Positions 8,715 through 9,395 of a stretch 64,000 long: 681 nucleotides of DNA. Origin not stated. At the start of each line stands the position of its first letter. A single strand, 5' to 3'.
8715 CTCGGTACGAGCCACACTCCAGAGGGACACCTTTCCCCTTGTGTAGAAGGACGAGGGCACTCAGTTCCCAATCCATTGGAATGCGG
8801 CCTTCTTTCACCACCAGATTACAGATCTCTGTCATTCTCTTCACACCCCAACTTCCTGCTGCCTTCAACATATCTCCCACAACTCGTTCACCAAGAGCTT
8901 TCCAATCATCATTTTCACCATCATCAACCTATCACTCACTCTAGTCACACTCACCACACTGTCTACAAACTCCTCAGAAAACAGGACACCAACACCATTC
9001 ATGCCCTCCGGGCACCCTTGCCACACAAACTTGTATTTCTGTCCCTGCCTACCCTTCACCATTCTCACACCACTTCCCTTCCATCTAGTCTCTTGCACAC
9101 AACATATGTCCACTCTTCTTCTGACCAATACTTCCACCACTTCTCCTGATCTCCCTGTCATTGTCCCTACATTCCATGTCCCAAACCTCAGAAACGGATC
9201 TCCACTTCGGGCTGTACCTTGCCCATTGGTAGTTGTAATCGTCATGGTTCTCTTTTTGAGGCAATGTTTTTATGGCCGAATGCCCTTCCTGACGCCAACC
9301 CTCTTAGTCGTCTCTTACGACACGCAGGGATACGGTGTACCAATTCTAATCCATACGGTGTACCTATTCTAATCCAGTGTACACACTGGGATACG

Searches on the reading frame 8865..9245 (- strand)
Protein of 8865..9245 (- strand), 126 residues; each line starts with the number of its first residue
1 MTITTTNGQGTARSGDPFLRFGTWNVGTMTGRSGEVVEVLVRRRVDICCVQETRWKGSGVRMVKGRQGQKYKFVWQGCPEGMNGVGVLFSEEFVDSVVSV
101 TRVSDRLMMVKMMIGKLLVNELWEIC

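Call 18: search_protein_families(library=pfam, proteins=[window:8865-9245:-], max_evalue=0.01)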
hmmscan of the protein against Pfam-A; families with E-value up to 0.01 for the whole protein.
window:8865-9245:- (126 aa): 1 family
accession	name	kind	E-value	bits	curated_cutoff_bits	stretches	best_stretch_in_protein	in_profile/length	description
PF03372.29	Exo_endo_phos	-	3.4e-06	27.4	24.5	1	22-99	1-87/225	Endonuclease/Exonuclease/phosphatase family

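Call 45: find_encoding_contigs(protein=window:8868-9245:-, flank=10000, max_places=10)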
Protein window:8868-9245:- (126 aa): no gene with exactly this product is on record in the collection.
